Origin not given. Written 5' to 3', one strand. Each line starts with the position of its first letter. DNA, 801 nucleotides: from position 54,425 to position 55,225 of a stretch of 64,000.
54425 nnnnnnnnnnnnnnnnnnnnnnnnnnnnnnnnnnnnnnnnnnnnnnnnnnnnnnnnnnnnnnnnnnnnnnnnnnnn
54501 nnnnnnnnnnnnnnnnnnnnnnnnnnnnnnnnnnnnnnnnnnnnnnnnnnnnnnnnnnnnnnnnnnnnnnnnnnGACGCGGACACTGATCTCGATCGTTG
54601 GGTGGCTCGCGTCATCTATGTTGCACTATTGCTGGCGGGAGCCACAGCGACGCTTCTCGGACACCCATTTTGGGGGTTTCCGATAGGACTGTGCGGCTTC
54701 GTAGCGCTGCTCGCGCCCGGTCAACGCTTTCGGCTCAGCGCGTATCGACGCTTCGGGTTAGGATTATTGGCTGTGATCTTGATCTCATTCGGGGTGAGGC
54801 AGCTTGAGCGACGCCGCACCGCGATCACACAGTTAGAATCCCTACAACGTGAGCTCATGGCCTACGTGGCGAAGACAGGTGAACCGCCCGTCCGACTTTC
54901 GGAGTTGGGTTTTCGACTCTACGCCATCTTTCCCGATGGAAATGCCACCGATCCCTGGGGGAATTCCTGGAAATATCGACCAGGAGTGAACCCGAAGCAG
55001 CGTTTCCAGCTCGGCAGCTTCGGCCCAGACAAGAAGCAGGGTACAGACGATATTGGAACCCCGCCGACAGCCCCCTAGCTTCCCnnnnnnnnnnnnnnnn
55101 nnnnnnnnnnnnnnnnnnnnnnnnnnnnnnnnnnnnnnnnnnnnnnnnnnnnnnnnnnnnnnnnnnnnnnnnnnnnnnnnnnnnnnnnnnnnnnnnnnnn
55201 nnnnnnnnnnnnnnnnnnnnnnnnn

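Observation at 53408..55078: OppF-type ABC ATPase fused to three TM helices and a GspG-like pseudopilin domain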

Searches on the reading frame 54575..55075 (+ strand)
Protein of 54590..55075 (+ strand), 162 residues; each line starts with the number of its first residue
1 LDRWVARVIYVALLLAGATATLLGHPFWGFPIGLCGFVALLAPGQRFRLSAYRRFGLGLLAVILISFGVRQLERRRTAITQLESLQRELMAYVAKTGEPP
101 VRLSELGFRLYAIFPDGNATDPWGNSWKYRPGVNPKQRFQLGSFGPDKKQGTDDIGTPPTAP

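Call 3: search_protein_families(library=pfam, proteins=[window:54680-55075:+], max_evalue=1)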
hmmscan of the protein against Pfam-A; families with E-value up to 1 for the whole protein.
window:54680-55075:+ (132 aa): 2 families
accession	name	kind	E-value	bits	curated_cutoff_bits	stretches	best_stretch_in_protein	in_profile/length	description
PF08334.16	T2SSG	-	7.3e-07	29.7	21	1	47-124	13-100/108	Type II secretion system (T2SS), protein G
PF22953.2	SpnB_Rossmann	-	0.011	16.4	27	1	46-91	66-111/170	Polyketide synthase extender module SpnB, Rossmann fold domain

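Call 4: search_protein_families(library=ncbifam, proteins=[window:54680-55075:+], max_evalue=1)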
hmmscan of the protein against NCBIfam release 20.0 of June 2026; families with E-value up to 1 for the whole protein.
window:54680-55075:+ (132 aa): 2 families
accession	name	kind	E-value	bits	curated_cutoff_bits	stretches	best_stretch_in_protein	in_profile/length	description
TIGR01710.1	typeII_sec_gspG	equivalog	8.8e-05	22.6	88.85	1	89-124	91-125/134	type II secretion system major pseudopilin GspG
NF053845.1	CoaP_CTERM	equivalog_domain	0.13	12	35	1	26-47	14-35/35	choice-of-anchor protein CoaP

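Call 17: search_protein_representatives(protein=window:54590-55075:+)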
Query: 162 residues. Proteins with E-value up to 0.001 (for the whole library): 73; up to 1e-10: 18; up to 1e-30: 0. The best 73 are listed.
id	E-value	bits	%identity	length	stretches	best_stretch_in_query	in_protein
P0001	1.7e-19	87.1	43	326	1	8-156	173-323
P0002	2.5e-17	80.0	42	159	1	51-159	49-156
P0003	3.9e-16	76.1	34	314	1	9-157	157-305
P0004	5.1e-16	75.7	38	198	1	12-156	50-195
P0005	6.0e-16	75.5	39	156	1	11-158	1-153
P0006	4.4e-14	69.4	35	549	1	9-158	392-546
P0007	6.2e-14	68.9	43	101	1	74-156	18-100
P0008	7.2e-14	68.7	40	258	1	42-155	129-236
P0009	1.3e-13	67.9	48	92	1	73-160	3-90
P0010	1.9e-13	67.3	38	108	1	57-159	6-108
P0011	2.6e-13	66.9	49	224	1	47-159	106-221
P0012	2.8e-13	66.8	39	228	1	12-159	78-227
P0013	4.0e-13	66.3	42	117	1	59-158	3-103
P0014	5.2e-13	65.9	43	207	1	59-162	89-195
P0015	5.8e-13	65.8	32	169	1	12-154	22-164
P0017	5.6e-12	62.6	39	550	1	52-155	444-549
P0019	2.1e-10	57.4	33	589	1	28-160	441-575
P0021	2.4e-10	57.2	38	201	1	12-158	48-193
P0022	3.0e-10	56.9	31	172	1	16-153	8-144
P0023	4.2e-10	56.5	38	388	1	4-159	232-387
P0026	8.2e-10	55.5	38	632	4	104-154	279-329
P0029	4.1e-09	53.3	37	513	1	7-134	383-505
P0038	1.3e-07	48.4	33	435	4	78-154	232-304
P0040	7.0e-07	46.0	41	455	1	63-148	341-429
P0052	4.6e-05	40.1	33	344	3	79-154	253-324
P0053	5.8e-05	39.8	36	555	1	34-155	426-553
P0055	9.5e-05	39.1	42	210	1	77-154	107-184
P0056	1.3e-04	38.6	35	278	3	81-156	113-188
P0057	1.5e-04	38.4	38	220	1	53-157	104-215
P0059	2.5e-04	37.7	49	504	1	65-133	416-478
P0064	4.1e-04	37.0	42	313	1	59-131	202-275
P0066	4.7e-04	36.8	32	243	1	11-156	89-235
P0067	4.7e-04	36.8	34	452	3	76-131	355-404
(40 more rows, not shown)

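Call 25: find_homologous_proteins(query=A1, max_evalue=0.00001)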
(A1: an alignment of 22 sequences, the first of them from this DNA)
Query A1 (22 sequences) (167 aa, profile of the alignment): 26 proteins with E <= 0.00001 among 8000 candidates.
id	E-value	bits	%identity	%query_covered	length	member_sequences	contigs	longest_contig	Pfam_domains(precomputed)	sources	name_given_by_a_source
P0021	8.6e-45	170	36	88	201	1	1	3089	-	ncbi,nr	ncbi:MAG TPA: type II secretion system protein GspG, partial [Polyangiaceae bacterium]|nr:type II se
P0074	5.4e-40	155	35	49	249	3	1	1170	PF08334.17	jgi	jgi:hypothetical protein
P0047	3.9e-36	142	35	58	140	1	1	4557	PF08334.17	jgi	jgi:hypothetical protein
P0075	1.2e-28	118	33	58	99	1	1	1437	PF08334.17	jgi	jgi:hypothetical protein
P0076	2.9e-12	65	30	60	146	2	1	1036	PF07963.18,PF22434.2,PF08334.17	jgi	jgi:general secretion pathway protein G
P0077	1.2e-11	63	53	21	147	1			PF07963.18,PF22434.2,PF08334.17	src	-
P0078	2.9e-10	58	29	44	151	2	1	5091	PF07963.18,PF08334.17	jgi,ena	-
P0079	8.3e-10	57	33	57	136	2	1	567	PF07963.18,PF22434.2,PF08334.17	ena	-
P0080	4.3e-9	54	32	57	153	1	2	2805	PF22434.2,PF08334.17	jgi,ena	jgi:general secretion pathway protein G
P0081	5.4e-9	54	37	44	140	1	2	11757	PF08334.17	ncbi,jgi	jgi:hypothetical protein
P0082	2.3e-8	52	31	54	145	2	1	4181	PF07963.18,PF22434.2,PF08334.17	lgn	-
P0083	3.8e-8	51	41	19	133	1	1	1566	PF07963.18,PF08334.17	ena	-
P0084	4.1e-8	51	41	19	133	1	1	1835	PF07963.18,PF08334.17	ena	-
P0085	7.1e-8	50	35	35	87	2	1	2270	PF08334.17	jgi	jgi:general secretion pathway protein G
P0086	7.9e-8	50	30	59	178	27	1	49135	PF22434.2,PF08334.17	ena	-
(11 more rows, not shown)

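Call 27: find_encoding_contigs(protein=P0006, flank=10000, max_places=4)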
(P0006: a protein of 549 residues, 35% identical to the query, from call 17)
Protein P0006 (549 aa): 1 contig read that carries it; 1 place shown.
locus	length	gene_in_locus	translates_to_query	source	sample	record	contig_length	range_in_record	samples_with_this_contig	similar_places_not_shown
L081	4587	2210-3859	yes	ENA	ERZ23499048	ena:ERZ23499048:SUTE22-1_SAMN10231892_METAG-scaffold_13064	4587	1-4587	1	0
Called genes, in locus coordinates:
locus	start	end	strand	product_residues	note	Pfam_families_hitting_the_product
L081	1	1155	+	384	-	?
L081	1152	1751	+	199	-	PF00005:ABC_tran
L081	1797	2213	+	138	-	PF08352:oligo_HPY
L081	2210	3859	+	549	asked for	PF00005:ABC_tran, PF08352:oligo_HPY, PF08334:T2SSG (weak)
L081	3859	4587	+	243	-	?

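Call 28: find_encoding_contigs(protein=P0019, flank=10000, max_places=4)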
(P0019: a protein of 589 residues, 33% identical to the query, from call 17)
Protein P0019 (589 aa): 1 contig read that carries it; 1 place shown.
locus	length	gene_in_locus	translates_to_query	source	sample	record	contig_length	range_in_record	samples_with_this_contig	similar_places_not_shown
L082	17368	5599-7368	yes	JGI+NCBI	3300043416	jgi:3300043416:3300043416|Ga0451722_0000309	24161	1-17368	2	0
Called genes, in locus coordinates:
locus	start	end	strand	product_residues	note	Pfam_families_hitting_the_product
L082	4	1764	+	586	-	PF00496:SBP_bac_5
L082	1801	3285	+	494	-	PF00528:BPD_transp_1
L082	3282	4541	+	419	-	PF12911:OppC_N, PF00528:BPD_transp_1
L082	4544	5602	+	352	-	PF00005:ABC_tran, PF02463:SMC_N (weak), PF13304:AAA_21 (weak), PF08352:oligo_HPY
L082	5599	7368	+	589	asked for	PF02463:SMC_N (faint), PF00005:ABC_tran, PF08352:oligo_HPY, PF08334:T2SSG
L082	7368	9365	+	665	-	PF00496:SBP_bac_5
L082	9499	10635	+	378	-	PF00528:BPD_transp_1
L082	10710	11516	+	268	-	PF00528:BPD_transp_1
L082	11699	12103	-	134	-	-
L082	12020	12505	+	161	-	PF13304:AAA_21 (weak), PF08352:oligo_HPY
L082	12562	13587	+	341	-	PF00005:ABC_tran, PF02463:SMC_N (weak), PF13401:AAA_22 (weak), PF08352:oligo_HPY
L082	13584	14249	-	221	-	PF13505:OMP_b-brl (faint)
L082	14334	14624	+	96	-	-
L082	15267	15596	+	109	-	-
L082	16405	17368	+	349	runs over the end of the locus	PF00092:VWA (faint)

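Call 30: find_encoding_contigs(protein=P0017, flank=10000, max_places=4)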
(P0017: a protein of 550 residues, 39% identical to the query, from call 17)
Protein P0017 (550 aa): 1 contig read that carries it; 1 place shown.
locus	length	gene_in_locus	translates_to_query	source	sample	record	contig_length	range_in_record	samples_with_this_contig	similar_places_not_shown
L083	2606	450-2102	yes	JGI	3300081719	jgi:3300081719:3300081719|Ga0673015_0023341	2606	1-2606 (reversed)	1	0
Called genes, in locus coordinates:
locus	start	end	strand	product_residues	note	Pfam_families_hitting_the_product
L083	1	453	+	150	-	?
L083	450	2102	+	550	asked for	PF00005:ABC_tran, PF08352:oligo_HPY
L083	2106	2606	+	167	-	?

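Call 31: find_encoding_contigs(protein=P0053, flank=10000, max_places=4)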
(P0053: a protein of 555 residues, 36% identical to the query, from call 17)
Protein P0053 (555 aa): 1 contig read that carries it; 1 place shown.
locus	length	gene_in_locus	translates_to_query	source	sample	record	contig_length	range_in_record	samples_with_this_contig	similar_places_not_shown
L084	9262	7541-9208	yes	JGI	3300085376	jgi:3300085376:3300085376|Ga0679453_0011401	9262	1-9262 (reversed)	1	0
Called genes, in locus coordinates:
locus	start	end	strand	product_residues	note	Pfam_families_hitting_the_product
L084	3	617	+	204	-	?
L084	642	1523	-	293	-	PF00188:CAP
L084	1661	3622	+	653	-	PF00496:SBP_bac_5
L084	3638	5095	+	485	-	PF00528:BPD_transp_1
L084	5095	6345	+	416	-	PF12911:OppC_N (weak), PF00528:BPD_transp_1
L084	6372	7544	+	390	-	PF00005:ABC_tran, PF13304:AAA_21 (weak), PF08352:oligo_HPY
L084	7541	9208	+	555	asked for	PF00005:ABC_tran, PF08352:oligo_HPY, PF08334:T2SSG (weak)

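Call 32: list_cluster_members(proteins=[P0019, P0006, P0053, P0017, P0029, P0059, P0021, P0040, P0026, P0023])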
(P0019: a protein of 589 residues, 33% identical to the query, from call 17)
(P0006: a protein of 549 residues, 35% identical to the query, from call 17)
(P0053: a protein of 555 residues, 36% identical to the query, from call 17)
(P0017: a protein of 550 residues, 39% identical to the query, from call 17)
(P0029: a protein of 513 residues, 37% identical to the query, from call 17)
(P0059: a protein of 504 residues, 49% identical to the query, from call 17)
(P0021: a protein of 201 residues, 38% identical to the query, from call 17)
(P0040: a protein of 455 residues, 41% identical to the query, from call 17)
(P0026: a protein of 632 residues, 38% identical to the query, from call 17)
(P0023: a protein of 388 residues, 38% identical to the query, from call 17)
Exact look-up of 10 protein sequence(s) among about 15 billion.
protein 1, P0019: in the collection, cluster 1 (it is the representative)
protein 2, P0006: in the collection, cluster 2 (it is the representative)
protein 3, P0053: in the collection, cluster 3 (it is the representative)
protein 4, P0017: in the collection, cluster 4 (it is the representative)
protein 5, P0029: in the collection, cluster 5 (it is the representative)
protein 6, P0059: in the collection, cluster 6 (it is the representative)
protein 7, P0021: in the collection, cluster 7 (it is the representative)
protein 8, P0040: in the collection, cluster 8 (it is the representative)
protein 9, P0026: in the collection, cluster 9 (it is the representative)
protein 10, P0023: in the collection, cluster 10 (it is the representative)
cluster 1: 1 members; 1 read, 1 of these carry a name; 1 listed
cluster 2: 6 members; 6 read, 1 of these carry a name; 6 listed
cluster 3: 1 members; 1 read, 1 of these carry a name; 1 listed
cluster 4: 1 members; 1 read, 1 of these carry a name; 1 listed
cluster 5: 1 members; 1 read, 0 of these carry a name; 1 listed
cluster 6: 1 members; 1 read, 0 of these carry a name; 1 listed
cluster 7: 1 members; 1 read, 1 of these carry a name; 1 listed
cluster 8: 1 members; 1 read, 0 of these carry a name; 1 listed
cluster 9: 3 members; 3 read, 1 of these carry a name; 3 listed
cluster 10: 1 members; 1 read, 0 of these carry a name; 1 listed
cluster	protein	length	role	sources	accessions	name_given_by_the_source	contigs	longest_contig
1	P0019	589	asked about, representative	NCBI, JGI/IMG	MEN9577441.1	MAG: hypothetical protein RJA70_450 [Pseudomonadota bacterium] | oligopeptide/dipeptide ABC transporter ATP-binding protein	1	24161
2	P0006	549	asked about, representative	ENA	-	-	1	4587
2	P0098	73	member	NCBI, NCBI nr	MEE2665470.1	MAG: type II secretion system protein GspG [Myxococcota bacterium] | type II secretion system protein GspG [Myxococcota bacterium]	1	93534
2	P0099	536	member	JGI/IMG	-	-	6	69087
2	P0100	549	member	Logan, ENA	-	-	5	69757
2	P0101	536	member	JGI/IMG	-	-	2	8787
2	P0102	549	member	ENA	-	-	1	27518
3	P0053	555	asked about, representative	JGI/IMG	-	oligopeptide/dipeptide ABC transporter ATP-binding protein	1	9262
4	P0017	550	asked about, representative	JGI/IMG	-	oligopeptide/dipeptide ABC transporter ATP-binding protein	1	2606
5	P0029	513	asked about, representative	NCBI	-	-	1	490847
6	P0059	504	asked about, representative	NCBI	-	-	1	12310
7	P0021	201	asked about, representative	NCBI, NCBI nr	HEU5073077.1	MAG TPA: type II secretion system protein GspG, partial [Polyangiaceae bacterium] | type II secretion system protein GspG [Polyangiaceae bacterium]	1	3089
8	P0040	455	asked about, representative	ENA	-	-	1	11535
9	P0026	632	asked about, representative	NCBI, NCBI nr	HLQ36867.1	MAG TPA: type II secretion system protein GspG, partial [Planctomycetota bacterium] | type II secretion system protein GspG [Planctomycetota bacterium]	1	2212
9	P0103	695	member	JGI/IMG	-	-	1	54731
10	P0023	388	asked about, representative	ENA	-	-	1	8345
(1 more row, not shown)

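Call 33: predict_structure(alignment_id=A1)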
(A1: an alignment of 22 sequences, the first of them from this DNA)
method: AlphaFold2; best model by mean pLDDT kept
length: 167 residues; sequences in the alignment: 22
mean_pLDDT: 91.9   pTM: 0.75
mean pLDDT of the five models: 91.9, 90.7, 90.3, 90.1, 88.7
residues with pLDDT >= 90: 117; 70-90: 46; 50-70: 4; < 50: 0
segments of 3 or more residues with pLDDT < 50: none
pLDDT, mean of each block of 10 residues (from residue 1): 85 93 90 90 80 81 89 94 98 97 97 97 97 94 95 96 87
secondary structure, 60 per line:
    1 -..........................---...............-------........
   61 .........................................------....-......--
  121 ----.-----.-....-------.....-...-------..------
elements in order: H2-27 H31-45 H53-101 H108-111 H113-118 E133-136 E144-148

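Call 35: find_encoding_contigs(protein=P0029, flank=10000, max_places=3)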
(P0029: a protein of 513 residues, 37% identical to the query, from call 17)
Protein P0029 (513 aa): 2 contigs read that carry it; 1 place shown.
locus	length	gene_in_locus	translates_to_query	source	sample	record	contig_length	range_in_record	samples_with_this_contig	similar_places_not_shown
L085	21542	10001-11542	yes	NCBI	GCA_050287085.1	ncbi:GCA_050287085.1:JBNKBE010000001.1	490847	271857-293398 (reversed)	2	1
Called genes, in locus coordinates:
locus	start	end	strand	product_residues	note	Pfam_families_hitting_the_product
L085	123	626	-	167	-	PF10698:DUF2505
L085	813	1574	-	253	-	PF03167:UDG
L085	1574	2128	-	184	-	PF13616:Rotamase_3, PF00639:Rotamase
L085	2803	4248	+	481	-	-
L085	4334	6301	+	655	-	PF00496:SBP_bac_5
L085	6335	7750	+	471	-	PF00528:BPD_transp_1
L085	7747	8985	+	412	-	PF12911:OppC_N, PF00528:BPD_transp_1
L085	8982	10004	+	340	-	PF00005:ABC_tran, PF13304:AAA_21 (weak), PF08352:oligo_HPY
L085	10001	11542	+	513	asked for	PF00005:ABC_tran, PF08352:oligo_HPY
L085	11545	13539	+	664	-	PF00496:SBP_bac_5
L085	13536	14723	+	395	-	PF00528:BPD_transp_1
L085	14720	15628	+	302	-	PF12911:OppC_N, PF00528:BPD_transp_1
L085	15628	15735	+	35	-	-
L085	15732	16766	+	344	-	PF00005:ABC_tran, PF08352:oligo_HPY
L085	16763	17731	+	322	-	PF00005:ABC_tran, PF02463:SMC_N, PF13401:AAA_22 (faint), PF13304:AAA_21 (faint), PF08352:oligo_HPY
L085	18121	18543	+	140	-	PF00011:HSP20, PF17886:ArsA_HSP20 (weak)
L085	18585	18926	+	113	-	PF00011:HSP20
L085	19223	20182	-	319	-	PF00657:Lipase_GDSL, PF13472:Lipase_GDSL_2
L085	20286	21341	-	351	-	PF21340:Polysacc_lyase-like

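Call 36: find_encoding_contigs(protein=P0059, flank=10000, max_places=3)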
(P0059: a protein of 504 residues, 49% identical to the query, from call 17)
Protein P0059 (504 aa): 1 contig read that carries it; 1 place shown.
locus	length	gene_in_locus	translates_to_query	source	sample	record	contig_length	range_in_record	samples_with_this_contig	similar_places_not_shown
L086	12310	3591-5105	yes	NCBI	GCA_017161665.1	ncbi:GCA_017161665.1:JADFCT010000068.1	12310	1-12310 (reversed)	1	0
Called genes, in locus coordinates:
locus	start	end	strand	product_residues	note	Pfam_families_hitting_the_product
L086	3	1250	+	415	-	?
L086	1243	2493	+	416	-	PF12911:OppC_N (weak), PF00528:BPD_transp_1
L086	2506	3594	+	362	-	PF00005:ABC_tran, PF13304:AAA_21 (faint), PF08352:oligo_HPY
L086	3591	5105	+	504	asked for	PF00005:ABC_tran, PF08352:oligo_HPY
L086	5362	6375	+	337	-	PF00288:GHMP_kinases_N, PF08544:GHMP_kinases_C (weak)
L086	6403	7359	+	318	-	PF00483:NTP_transferase, PF12804:NTP_transf_3 (weak)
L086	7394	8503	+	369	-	PF00557:Peptidase_M24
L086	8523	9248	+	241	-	PF02585:PIG-L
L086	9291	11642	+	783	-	PF00912:Transgly, PF00905:Transpeptidase, PF06832:BiPBP_C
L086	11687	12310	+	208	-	?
